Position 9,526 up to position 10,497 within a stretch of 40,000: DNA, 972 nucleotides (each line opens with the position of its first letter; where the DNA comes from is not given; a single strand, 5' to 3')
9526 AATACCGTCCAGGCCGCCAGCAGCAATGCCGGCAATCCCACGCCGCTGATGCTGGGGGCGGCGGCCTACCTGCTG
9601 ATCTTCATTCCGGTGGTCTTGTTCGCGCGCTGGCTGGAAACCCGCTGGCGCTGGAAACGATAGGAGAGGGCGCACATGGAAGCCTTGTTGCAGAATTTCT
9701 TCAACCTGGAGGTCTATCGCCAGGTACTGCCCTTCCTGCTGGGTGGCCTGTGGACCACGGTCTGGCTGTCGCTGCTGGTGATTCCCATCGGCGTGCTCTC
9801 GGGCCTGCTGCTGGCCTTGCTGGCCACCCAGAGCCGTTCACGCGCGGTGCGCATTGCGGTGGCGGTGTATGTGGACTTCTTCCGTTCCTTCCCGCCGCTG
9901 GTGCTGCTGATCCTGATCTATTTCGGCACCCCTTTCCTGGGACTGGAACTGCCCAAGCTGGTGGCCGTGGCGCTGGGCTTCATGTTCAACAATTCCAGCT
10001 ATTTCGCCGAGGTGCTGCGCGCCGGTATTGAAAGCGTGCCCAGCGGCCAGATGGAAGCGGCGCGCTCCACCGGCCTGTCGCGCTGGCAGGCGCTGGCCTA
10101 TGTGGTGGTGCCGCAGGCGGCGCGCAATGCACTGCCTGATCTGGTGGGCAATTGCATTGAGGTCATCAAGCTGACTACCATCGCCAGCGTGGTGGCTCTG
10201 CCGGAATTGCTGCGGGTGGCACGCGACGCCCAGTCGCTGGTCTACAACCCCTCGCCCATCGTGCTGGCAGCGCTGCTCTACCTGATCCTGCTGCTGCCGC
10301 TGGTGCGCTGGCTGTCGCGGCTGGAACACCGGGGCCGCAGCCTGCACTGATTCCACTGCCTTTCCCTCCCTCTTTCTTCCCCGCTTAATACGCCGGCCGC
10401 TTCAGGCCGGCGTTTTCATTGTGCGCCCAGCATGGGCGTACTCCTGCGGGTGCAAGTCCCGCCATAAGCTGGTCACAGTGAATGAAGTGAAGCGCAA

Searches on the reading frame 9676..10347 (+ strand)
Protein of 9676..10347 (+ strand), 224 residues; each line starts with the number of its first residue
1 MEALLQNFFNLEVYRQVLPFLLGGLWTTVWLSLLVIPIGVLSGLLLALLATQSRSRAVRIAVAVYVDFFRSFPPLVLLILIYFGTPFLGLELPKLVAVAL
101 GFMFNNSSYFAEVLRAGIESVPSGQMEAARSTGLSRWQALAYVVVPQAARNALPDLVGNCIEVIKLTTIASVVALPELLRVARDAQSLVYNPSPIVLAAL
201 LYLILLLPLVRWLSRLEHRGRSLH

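Call 32: find_encoding_contigs(protein=window:9676-10347:+, flank=5000, max_places=10)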
Protein window:9676-10347:+ (224 aa): 2 contigs read that carry it; 1 place shown.
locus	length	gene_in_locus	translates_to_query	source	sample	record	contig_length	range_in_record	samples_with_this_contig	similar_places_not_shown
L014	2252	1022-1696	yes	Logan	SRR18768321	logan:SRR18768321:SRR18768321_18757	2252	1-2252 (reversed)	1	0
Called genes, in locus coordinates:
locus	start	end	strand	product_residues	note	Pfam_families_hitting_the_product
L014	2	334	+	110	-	?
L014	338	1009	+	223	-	PF00528:BPD_transp_1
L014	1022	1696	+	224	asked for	PF00528:BPD_transp_1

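Call 35: find_related_loci(query=window:9676-10347:+, collection=genome_contigs, flank=6000)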
Query window:9676-10347:+ (224 aa) in genome_contigs; peptide patterns used: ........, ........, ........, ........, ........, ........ (x = any residue, [..] = any of these).
349 stretches matched a pattern; 249 encode a relative of the query (tblastn E <= 1e-3); the best 80 are kept; 80 distinct loci.
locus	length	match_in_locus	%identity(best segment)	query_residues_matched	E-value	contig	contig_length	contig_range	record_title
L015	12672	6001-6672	100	1-224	7e-142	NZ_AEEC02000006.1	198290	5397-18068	Herbaspirillum frisingense GSF30 contig06, whole genome shotgun sequence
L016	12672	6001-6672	99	1-224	2e-141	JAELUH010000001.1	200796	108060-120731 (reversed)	Herbaspirillum sp. ASV7 NODE_1_length_200824_cov_16.675431, whole genome shotgun sequence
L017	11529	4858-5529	95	1-224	4e-130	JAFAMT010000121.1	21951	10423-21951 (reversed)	MAG: Herbaspirillum sp. isolate CP_BE_RX_R2_1 BE_RX_R2_k147_2778165, whole genome shotgun sequence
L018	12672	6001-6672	93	1-224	8e-129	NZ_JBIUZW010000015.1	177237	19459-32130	Herbaspirillum sp. NPDC087042 NPDC087042_135_E7.ctg-0015, whole genome shotgun sequence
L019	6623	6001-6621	99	1-207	1e-128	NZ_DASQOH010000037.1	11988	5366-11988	MAG: Herbaspirillum sp. isolate SMAG_U10798 k141_104231, whole genome shotgun sequence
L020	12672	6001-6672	95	1-224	2e-125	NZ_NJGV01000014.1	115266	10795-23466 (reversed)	Herbaspirillum aquaticum strain IEH 4430 Scaffold12_1, whole genome shotgun sequence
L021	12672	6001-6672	94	1-224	5e-125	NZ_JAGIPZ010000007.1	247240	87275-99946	Herbaspirillum sp. LeCh32-8 NODE_7_length_247240_cov_107.804963, whole genome shotgun sequence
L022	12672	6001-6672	91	1-224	2e-124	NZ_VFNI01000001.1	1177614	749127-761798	Herbaspirillum sp. SJZ106 Ga0314256_101, whole genome shotgun sequence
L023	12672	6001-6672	92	1-224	4e-124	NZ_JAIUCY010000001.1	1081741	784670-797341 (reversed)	Herbaspirillum sp. alder98 NODE_1_length_1081741_cov_65.870165, whole genome shotgun sequence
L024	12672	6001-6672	94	1-224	1e-123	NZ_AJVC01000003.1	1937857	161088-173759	Herbaspirillum sp. GW103 235_3, whole genome shotgun sequence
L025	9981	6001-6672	91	1-224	1e-122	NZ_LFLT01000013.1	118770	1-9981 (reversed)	Herbaspirillum chlorophenolicum strain CPW301 contig13, whole genome shotgun sequence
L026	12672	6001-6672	89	1-224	2e-119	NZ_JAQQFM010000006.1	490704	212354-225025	Herbaspirillum lusitanum strain RL21-008-BIB-A 6, whole genome shotgun sequence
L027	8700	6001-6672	81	1-224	3e-116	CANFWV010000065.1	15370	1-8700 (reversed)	MAG: Comamonadaceae bacterium isolate Jr-19feb18-39 genome assembly, contig: Jr-19feb18-C1576, whole genome shotgun sequ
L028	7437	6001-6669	83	1-223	1e-114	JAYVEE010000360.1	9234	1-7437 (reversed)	MAG: Polaromonas sp. isolate GL34_UP_metabinner_10_sub GL34_UP_metabinner_10_sub_359, whole genome shotgun sequence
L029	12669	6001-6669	81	1-223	7e-113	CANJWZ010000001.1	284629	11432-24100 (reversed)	MAG: Comamonadaceae bacterium isolate RH-23may17-765 genome assembly, contig: RH-23may17-C127, whole genome shotgun sequ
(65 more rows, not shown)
